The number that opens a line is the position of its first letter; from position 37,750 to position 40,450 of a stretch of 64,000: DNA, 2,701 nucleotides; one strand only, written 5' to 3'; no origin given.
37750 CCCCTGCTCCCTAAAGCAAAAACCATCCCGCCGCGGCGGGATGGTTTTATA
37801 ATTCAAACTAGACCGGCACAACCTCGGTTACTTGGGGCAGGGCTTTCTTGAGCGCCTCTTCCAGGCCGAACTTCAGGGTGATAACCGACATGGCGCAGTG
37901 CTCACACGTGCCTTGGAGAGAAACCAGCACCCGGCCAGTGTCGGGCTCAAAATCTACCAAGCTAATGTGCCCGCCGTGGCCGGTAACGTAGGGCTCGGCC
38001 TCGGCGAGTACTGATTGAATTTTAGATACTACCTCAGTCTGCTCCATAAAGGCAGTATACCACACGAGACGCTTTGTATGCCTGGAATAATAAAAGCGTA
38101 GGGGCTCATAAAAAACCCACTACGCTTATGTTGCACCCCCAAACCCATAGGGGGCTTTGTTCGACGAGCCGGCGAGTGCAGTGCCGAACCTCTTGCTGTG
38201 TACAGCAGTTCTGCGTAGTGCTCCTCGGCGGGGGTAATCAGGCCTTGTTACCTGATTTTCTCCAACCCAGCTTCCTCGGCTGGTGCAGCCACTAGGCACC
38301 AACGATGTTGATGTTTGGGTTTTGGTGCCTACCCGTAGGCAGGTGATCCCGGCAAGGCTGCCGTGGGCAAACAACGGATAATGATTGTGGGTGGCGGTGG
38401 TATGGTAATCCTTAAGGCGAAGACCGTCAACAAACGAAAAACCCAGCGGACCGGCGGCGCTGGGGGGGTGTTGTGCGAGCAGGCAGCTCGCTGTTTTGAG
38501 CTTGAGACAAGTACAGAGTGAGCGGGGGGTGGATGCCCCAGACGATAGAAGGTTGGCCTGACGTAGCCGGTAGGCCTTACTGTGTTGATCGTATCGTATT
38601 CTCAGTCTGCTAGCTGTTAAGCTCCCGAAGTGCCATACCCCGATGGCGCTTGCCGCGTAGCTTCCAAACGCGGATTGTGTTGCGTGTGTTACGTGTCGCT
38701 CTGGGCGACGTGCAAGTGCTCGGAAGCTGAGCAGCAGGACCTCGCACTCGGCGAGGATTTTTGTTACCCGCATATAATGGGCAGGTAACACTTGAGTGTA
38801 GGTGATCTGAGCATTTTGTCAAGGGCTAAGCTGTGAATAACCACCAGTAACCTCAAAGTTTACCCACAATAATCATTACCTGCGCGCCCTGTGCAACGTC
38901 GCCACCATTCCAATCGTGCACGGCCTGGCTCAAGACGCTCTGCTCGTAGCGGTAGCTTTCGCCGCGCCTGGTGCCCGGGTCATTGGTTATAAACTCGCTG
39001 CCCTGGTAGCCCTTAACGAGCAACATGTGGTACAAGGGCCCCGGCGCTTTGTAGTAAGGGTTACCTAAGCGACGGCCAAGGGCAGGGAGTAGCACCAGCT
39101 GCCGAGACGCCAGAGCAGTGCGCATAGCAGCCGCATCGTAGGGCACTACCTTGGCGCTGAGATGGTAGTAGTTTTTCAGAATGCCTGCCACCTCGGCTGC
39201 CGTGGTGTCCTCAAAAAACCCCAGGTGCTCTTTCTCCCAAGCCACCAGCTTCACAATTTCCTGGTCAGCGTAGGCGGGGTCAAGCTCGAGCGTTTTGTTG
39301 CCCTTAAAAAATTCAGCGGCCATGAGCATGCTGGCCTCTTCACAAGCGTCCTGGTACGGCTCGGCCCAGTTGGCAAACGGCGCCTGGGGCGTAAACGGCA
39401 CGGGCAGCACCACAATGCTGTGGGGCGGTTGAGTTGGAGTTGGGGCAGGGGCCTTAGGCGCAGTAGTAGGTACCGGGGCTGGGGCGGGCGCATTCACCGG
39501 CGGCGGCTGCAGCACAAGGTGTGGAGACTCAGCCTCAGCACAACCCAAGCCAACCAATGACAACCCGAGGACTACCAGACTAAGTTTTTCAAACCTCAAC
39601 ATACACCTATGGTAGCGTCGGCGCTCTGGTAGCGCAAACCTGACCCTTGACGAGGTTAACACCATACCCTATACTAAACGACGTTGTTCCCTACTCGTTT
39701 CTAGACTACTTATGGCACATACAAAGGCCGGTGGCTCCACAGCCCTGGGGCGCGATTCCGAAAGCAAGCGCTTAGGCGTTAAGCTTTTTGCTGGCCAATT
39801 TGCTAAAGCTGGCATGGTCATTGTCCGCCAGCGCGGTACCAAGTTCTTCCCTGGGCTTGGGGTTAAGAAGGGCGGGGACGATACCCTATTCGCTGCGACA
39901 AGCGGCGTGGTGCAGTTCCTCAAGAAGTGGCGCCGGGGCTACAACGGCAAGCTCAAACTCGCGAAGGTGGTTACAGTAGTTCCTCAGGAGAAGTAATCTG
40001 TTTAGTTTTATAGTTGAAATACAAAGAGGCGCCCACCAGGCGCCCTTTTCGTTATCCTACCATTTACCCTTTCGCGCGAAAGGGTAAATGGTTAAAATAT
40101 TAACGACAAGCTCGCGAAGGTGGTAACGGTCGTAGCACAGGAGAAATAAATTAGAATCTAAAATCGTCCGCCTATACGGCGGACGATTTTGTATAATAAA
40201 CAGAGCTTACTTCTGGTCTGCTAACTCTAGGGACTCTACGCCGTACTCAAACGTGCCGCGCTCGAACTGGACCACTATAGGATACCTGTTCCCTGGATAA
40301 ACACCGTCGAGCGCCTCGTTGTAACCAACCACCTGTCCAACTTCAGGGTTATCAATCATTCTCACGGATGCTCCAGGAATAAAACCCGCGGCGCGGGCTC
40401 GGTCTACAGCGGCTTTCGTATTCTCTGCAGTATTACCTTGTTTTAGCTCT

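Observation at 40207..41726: AT-rich, translationally coupled three-gene module (RyR-domain protein / highly basic 225-aa protein / 132-aa protein) wedged between pyrG and rpmA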

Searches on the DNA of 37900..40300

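Call 76: search_rna_families(source=window, start=37900, end=40300, threshold=evalue, max_evalue=1)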
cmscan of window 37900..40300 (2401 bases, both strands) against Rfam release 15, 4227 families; matches with E-value up to 1: 3.
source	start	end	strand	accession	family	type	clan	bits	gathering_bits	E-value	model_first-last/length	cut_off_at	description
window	38083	38164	-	RF00238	ctRNA_pND324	Gene; antisense;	-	28.2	45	0.2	1-86/86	no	ctRNA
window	40019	40114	-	RF01859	Phe_leader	Cis-reg; leader;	-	24.9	55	0.3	1-125/125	no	Phenylalanine leader peptide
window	38760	38909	-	RF02453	ncr952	Gene; sRNA;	-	17.5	100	0.73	1-143/143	no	Bacillus sRNA ncr952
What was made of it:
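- Tried and rejected: An E-value Rfam scan of 37900-40300 gave only chance-level hits (call 76).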

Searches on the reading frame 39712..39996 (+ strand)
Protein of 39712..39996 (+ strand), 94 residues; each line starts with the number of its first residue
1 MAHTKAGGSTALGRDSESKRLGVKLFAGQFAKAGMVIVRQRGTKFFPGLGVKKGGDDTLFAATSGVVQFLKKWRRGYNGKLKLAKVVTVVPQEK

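Call 75: find_encoding_contigs(protein=window:39712-39996:+, flank=6000, max_places=10)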
Protein window:39712-39996:+ (94 aa): 1 contig read that carries it; 1 place shown.
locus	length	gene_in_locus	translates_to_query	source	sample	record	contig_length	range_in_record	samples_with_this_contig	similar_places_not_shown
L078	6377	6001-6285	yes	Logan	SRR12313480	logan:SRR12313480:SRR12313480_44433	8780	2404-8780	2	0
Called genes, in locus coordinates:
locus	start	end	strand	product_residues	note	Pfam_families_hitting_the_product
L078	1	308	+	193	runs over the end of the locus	PF07963:N_methyl (faint)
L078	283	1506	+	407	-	-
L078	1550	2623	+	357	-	PF11104:PilM_2, PF06723:MreB_Mbl (faint), PF14450:FtsA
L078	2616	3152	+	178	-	PF05137:PilN (weak)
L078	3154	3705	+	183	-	-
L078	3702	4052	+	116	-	-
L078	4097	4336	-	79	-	PF01106:NifU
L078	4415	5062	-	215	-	-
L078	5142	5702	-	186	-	PF13529:Peptidase_C39_2 (faint)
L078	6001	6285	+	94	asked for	PF01016:Ribosomal_L27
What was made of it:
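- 39712..39996 (+): rpmA (ribosomal protein L27), convergent with the three ORFs. Pfam Ribosomal_L27 (call 75).
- Tried and rejected: It found only the same sample (call 75).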
